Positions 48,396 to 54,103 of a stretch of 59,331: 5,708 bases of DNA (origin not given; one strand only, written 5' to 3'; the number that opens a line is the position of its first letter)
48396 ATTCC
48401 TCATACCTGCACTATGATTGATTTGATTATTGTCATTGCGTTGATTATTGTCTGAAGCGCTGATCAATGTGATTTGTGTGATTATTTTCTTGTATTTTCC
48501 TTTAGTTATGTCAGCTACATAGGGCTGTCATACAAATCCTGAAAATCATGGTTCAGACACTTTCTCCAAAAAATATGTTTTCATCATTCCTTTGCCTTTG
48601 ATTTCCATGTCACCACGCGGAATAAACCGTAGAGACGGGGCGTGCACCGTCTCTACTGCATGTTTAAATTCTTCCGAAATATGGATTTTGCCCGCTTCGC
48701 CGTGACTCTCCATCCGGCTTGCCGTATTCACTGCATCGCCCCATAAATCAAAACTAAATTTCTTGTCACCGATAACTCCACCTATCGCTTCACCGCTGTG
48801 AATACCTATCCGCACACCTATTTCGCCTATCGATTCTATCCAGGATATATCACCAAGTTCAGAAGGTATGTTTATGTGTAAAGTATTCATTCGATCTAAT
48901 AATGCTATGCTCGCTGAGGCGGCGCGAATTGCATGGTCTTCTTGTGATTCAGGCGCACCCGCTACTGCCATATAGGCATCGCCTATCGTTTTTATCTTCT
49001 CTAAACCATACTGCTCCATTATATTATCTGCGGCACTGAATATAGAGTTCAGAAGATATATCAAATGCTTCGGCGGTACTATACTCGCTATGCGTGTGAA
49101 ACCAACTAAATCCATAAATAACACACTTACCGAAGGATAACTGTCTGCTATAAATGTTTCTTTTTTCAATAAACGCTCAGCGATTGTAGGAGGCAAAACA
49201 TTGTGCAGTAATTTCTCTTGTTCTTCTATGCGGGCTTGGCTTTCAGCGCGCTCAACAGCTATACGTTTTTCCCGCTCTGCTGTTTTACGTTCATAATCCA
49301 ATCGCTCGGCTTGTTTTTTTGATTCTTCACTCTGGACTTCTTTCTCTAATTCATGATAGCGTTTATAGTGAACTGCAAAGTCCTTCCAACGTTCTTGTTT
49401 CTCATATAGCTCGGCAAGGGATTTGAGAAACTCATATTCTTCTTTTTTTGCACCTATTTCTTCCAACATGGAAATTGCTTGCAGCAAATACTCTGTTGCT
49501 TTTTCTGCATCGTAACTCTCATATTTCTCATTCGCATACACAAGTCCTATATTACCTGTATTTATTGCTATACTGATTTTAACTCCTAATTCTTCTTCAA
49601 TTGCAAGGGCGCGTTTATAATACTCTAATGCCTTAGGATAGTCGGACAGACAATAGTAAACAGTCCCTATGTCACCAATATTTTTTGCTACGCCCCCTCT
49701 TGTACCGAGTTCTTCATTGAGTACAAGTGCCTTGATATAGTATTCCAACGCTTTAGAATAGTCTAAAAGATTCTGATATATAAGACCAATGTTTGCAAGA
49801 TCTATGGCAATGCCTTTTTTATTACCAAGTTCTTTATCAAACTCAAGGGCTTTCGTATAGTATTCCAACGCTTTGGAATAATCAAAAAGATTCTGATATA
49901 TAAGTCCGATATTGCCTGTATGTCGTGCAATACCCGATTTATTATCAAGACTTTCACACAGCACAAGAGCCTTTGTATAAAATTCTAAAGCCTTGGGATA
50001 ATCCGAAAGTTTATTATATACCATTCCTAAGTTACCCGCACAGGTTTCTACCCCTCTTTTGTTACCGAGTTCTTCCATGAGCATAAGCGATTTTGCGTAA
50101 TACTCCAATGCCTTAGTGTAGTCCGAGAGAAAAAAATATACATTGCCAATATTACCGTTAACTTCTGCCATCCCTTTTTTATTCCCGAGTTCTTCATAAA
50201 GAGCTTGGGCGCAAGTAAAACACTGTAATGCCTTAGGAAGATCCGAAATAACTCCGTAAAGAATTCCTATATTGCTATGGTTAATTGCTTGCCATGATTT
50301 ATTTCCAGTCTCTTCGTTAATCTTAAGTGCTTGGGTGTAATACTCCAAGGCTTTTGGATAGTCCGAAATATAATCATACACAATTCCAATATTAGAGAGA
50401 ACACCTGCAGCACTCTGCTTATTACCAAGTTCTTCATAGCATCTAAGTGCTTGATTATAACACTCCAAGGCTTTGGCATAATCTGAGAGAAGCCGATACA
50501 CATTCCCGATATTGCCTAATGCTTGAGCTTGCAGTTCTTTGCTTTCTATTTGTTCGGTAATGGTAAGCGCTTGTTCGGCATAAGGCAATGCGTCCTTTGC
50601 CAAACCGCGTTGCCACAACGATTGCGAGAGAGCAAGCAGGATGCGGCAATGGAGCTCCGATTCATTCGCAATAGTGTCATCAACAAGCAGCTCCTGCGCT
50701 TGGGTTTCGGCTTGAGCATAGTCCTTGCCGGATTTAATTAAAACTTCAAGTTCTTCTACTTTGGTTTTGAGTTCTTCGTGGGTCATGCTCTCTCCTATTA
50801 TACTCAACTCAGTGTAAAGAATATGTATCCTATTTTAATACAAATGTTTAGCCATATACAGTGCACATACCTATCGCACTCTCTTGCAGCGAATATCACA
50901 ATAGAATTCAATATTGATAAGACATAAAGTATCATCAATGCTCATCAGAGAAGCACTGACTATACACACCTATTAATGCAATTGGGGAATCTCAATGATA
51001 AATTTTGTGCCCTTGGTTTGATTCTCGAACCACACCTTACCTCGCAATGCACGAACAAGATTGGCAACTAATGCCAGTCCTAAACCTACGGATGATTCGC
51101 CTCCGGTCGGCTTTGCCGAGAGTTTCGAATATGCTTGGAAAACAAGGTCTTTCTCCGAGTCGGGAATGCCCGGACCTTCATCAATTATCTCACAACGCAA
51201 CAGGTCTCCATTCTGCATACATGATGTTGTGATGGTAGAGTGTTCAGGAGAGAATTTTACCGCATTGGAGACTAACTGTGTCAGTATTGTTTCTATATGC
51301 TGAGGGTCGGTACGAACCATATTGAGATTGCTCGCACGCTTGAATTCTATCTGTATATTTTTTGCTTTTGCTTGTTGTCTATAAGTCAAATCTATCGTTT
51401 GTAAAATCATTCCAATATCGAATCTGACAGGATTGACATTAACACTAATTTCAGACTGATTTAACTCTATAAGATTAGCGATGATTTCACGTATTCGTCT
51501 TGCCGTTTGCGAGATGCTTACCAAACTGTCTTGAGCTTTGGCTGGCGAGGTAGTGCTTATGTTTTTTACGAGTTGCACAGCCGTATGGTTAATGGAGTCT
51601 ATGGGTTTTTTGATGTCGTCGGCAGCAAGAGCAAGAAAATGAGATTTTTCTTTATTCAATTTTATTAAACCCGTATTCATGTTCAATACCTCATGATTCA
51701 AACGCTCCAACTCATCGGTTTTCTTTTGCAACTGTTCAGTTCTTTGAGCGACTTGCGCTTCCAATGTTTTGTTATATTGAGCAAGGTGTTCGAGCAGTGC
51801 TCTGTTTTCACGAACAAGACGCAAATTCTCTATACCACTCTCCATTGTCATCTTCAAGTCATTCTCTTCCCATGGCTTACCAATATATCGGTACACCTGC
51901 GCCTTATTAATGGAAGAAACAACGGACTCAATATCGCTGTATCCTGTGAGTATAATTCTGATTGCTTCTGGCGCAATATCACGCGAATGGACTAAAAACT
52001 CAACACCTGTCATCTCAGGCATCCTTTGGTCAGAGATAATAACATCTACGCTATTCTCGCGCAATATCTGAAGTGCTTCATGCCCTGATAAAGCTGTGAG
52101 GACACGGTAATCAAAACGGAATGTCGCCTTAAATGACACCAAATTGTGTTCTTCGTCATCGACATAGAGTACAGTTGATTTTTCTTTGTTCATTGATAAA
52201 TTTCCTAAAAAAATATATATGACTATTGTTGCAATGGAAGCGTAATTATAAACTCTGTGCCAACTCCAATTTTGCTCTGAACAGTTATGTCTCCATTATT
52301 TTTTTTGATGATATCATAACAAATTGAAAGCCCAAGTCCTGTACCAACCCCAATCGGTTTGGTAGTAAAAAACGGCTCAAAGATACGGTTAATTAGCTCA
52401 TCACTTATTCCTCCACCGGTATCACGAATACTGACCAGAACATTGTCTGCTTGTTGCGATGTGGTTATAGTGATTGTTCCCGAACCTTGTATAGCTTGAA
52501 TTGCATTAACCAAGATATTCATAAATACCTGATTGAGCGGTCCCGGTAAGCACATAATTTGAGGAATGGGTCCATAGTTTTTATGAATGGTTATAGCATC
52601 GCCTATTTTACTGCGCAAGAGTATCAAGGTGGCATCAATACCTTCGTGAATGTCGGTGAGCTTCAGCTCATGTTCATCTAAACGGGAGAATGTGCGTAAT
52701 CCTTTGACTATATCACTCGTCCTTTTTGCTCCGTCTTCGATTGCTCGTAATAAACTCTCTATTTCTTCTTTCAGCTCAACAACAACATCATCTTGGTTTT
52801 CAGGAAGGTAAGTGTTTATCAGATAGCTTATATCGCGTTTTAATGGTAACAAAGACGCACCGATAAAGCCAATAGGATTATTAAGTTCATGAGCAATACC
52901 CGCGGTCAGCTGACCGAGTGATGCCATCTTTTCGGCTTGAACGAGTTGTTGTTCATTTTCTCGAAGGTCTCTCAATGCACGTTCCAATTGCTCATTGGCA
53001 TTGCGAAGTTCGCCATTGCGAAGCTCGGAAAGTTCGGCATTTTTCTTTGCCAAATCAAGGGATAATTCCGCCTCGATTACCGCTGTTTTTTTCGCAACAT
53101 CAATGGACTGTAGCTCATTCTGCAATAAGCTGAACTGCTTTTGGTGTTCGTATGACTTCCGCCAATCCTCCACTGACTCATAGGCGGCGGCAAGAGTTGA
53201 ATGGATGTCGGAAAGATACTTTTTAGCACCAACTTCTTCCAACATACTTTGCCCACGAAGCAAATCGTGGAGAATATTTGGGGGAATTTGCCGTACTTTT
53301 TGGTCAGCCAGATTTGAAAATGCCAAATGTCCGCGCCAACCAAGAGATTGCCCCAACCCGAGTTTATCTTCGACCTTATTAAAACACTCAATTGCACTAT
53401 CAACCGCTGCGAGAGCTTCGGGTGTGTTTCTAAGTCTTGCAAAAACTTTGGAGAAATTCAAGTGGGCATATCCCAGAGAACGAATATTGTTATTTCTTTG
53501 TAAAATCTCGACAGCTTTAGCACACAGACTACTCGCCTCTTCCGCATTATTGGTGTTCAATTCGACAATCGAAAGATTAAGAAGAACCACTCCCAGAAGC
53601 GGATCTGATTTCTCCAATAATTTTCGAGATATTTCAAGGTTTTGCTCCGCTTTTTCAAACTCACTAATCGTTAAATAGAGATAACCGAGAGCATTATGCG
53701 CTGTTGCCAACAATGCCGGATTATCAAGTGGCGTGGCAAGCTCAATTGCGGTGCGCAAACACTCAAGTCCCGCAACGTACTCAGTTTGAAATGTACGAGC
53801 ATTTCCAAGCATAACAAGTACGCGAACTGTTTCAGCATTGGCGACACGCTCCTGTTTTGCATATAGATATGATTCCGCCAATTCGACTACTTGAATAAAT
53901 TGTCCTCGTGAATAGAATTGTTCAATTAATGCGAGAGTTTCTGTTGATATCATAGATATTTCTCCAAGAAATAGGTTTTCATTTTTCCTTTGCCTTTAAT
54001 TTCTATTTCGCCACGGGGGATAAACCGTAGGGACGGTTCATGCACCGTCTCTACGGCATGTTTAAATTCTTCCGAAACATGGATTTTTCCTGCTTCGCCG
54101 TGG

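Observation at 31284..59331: Same-strand array of ten TPR + class III adenylate cyclase paralogues plus two remnants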

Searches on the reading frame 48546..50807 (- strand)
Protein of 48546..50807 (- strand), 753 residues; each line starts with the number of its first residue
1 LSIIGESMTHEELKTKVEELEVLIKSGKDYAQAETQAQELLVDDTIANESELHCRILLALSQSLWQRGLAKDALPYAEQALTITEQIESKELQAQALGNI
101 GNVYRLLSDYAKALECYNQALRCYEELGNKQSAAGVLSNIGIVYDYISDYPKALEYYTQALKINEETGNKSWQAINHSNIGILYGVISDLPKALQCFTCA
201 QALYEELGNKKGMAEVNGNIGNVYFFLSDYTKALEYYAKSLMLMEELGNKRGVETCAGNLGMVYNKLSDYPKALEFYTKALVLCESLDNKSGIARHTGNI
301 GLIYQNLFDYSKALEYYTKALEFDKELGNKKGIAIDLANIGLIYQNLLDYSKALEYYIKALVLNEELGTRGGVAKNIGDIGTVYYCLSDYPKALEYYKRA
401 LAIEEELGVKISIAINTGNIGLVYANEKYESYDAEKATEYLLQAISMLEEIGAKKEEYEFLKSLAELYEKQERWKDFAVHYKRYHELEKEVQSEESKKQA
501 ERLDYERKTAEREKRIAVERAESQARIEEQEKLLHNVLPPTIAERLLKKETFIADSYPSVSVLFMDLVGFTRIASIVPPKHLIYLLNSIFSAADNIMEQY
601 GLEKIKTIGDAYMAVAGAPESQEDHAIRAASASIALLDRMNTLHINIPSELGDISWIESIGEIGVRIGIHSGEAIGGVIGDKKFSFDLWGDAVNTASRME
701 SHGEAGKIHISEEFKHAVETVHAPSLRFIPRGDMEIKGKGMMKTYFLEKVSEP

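Call 5: search_protein_families(library=pfam, proteins=[window:48546-50807:-], max_evalue=0.001)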
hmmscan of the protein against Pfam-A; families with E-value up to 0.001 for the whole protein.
window:48546-50807:- (753 aa): 16 families
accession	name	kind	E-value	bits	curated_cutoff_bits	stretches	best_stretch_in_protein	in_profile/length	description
PF13424.12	TPR_12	-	2.1e-79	262.2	30.1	7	93-165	2-76/77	Tetratricopeptide repeat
PF00211.25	Guanylate_cyc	-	1.7e-53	181.4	21.9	1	555-748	4-182/183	Adenylate and Guanylate cyclase catalytic domain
PF00515.34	TPR_1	-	1.9e-51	170.3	27.8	7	94-123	1-30/34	Tetratricopeptide repeat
PF07719.23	TPR_2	-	1.1e-34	116.1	27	3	94-125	1-32/34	Tetratricopeptide repeat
PF13176.12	TPR_7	-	4.8e-30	101.5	27.9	0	137-169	2-34/36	Tetratricopeptide repeat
PF13374.12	TPR_10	-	1.6e-27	95.1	27.5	0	94-127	2-35/42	Tetratricopeptide repeat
PF13181.12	TPR_8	-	4.8e-25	86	25.7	1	299-325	6-32/34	Tetratricopeptide repeat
PF14938.12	SNAP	-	7.4e-20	72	25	2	79-170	60-151/282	Soluble NSF attachment protein, SNAP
PF17874.7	TPR_MalT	-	4.7e-12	46.3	45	1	63-210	10-158/336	MalT-like TPR region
PF13432.12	TPR_16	-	1.5e-11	45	32.7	0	58-124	1-61/65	Tetratricopeptide repeat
PF08238.18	Sel1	-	2.7e-11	44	30.7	0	309-321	20-32/36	Sel1 repeat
PF13414.12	TPR_11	-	4.3e-11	42.8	26.8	0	101-122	1-22/42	TPR repeat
PF10602.15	RPN7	-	6.2e-11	42.7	29.6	0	88-197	30-136/174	26S proteasome subunit RPN7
PF13428.12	TPR_14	-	8.8e-07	29.5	23.5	0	56-82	3-29/44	Tetratricopeptide repeat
PF24885.1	TPR_NPHP3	-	4.7e-06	26.6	100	0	237-365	78-214/239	Nephrocystin-3 TPR domain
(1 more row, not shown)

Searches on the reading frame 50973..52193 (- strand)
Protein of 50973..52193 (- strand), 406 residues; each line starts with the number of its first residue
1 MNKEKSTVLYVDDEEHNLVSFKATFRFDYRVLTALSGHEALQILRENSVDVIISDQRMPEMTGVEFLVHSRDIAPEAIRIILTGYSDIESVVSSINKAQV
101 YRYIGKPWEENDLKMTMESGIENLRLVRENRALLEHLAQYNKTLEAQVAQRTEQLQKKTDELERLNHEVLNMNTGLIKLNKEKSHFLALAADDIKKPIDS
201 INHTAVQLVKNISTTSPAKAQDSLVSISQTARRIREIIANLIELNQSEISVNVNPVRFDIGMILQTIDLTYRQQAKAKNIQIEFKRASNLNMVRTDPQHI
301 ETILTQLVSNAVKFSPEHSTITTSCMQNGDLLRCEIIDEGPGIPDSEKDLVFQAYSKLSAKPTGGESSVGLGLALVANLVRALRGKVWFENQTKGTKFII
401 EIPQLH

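Call 6: search_protein_families(library=pfam, proteins=[window:50973-52193:-], max_evalue=0.001)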
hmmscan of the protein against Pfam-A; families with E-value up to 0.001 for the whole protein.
window:50973-52193:- (406 aa): 3 families
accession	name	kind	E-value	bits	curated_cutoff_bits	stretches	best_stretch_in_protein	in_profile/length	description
PF02518.31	HATPase_c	-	9.1e-21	74.8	26.4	1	296-404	2-109/111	Histidine kinase-, DNA gyrase B-, and HSP90-like ATPase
PF00072.30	Response_reg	-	4.2e-18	66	30.2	1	8-115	1-108/111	Response regulator receiver domain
PF13581.12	HATPase_c_2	-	0.00017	22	27.4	1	298-383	30-112/127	Histidine kinase-like ATPase domain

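Call 65: search_protein_families(library=ncbifam, proteins=[window:50973-52193:-], max_evalue=0.001)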
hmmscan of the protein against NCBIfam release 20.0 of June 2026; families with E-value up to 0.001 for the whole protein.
window:50973-52193:- (406 aa): 116 families (the best 25 are shown)
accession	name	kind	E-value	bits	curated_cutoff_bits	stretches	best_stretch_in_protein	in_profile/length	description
NF053512.1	nitric_RR_NosR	exception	1.2e-55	189.3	400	1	8-174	1-175/422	response regulator c-di-GMP phosphodiesterase, NosR family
TIGR02956.1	TMAO_torS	equivalog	5.9e-38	130.6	676.5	1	116-403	397-681/967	TMAO reductase system sensor histidine kinase/response regulator TorS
NF041832.1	near_NosP_CTERM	subfamily_domain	3.9e-32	111.7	400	1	180-404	4-225/370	NahK/ErcS family hybrid sensor histidine kinase/response regulator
NF041880.1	EPS_EpsF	equivalog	8.8e-32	110.2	900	2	180-394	271-480/492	response regulator EpsF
NF008312.0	PRK11100.1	equivalog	2.6e-31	109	356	1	134-400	210-470/477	two-component system sensor histidine kinase CreC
NF046044.1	PnpS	equivalog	4.4e-31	108.3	400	1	103-403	95-390/390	two-component system histidine kinase PnpS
NF047874.1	MASE3_PAS_HK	subfamily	1.1e-29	103.8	560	1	177-404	392-625/655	MASE3 domain-containing sensor histidine kinase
NF041947.1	LuxQ_Vibrio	equivalog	3.4e-28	98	1200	2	181-403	470-695/843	quorum-sensing autoinducer 2 sensor kinase/phosphatase LuxQ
NF006800.0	PRK09303.1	equivalog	8.3e-28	97.4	342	1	141-403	106-376/383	histidine kinase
NF008318.0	PRK11107.1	equivalog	3e-27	95.1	890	2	135-402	245-516/920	two-component sensor histidine kinase BarA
NF047465.1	hybrid_HK_LvrA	exception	7.3e-27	93.7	1200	1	129-403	141-421/819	hybrid histidine kinase/response regulator LvrA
NF011874.0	PRK15347.1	equivalog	8.4e-26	90.3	852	2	132-403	361-613/921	two component system sensor kinase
NF008302.0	PRK11091.1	equivalog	3.4e-24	85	838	2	178-403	278-504/779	aerobic respiration two-component sensor histidine kinase ArcB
NF038297.2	hybrid_HK_HrmK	equivalog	7.2e-24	84.4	725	1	133-404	193-457/607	hybrid histidine kinase/response regulator HrmK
NF041831.1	NO_HK_NahK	exception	1.8e-23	82.4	1500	1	95-403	398-710/854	hybrid sensor histidine kinase/response regulator NahK/ErcS'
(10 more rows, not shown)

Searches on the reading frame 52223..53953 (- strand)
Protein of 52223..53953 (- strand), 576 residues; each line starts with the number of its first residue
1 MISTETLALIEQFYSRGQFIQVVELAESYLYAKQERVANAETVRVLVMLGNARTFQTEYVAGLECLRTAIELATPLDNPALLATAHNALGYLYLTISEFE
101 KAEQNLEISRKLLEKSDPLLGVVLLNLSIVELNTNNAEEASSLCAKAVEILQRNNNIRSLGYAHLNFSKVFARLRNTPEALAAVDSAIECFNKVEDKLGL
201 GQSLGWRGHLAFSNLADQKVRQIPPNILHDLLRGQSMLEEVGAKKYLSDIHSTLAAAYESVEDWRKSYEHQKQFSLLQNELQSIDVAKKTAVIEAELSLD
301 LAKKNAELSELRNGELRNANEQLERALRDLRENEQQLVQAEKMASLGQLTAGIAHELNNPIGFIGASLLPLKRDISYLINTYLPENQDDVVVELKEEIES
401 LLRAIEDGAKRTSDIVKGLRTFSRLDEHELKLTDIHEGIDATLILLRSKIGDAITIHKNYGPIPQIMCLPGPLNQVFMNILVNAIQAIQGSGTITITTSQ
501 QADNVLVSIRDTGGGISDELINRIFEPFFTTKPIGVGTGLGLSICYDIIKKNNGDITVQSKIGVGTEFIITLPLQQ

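Call 6: search_protein_families(library=pfam, proteins=[window:52223-53953:-], max_evalue=0.001)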
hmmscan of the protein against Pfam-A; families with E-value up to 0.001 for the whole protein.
window:52223-53953:- (576 aa): 5 families
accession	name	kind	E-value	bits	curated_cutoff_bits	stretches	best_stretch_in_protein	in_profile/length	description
PF02518.31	HATPase_c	-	1.6e-25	90.1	26.4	1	472-575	5-110/111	Histidine kinase-, DNA gyrase B-, and HSP90-like ATPase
PF13424.12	TPR_12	-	7.4e-11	42.5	30.1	1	43-113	3-75/77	Tetratricopeptide repeat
PF00512.31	HisKA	-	1.7e-07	31.6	26.9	1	346-427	2-65/66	His Kinase A (phospho-acceptor) domain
PF14501.12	HATPase_c_5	-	3.3e-06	27.4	22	1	474-561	7-91/102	GHKL domain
PF07719.23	TPR_2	-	0.00018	21.8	27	0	83-109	1-27/34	Tetratricopeptide repeat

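Call 18: search_protein_families(library=padloc, proteins=[window:52223-53953:-], max_evalue=0.01)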
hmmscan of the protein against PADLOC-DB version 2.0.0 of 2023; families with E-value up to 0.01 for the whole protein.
window:52223-53953:- (576 aa): 2 families
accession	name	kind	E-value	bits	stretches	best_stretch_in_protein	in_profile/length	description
PDLC01169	TPR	-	3.1e-05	21.5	1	78-223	104-234/252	TPR repeats containing protein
PDLC04647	PDC-M43B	-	0.0081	13.2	0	480-561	235-320/347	-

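Call 65: search_protein_families(library=ncbifam, proteins=[window:52223-53953:-], max_evalue=0.001)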
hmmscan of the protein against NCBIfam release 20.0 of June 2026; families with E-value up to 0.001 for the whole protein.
window:52223-53953:- (576 aa): 82 families (the best 25 are shown)
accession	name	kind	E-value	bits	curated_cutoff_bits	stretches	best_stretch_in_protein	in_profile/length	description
NF038348.1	T2SS_HK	subfamily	1.1e-70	238.7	450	1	316-574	297-573/574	histidine kinase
NF008468.0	PRK11360.1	equivalog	6.6e-51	173.4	646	1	330-575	380-609/616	two-component system sensor histidine kinase AtoS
NF052574.1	HisKinEspCMyxo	equivalog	8.5e-51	173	1200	1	293-573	358-636/785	serine histidine kinase EspC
NF052573.1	HisKinEspAMyxo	equivalog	3.2e-43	147.8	1400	1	323-572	361-609/755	serine histidine kinase EspA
NF047497.1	HK_LIC_12097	equivalog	1.5e-38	132.5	500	1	329-574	133-366/367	LIC_12097 family sensor histidine kinase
NF010411.0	PRK13837.1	equivalog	1.8e-38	132.1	647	2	400-575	487-676/828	two-component system VirA-like sensor kinase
NF046026.1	HisKinCckACaul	equivalog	9.1e-38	129.8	1000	1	296-575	252-533/678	cell cycle histidine kinase CckA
NF046020.1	HisKinCckABruc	equivalog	6.2e-37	126.9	1000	1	330-573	464-706/868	cell cycle histidine kinase CckA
NF007688.0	PRK10364.1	equivalog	1.9e-36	125.8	479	1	324-575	218-452/460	two-component system sensor histidine kinase ZraS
NF040750.1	tetrathio_HK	equivalog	5.7e-34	117.5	750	1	317-562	309-542/555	tetrathionate respiration histidine kinase TtrS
NF010076.0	PRK13557.1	subfamily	1.7e-32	112.5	631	1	331-575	148-395/540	histidine kinase famiy protein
NF046044.1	PnpS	equivalog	2.3e-29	102.6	400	1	395-573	203-390/390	two-component system histidine kinase PnpS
NF047794.1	HisKinPtgB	equivalog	9.7e-28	96.8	1000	1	327-562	423-643/656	two-component system sensor histidine kinase PgtB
TIGR02956.1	TMAO_torS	equivalog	6.2e-25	87.5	676.5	1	287-576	397-684/967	TMAO reductase system sensor histidine kinase/response regulator TorS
NF053867.1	SprKinKinDBac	equivalog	7.8e-25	87.3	775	1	332-575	272-498/500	sporulation kinase KinD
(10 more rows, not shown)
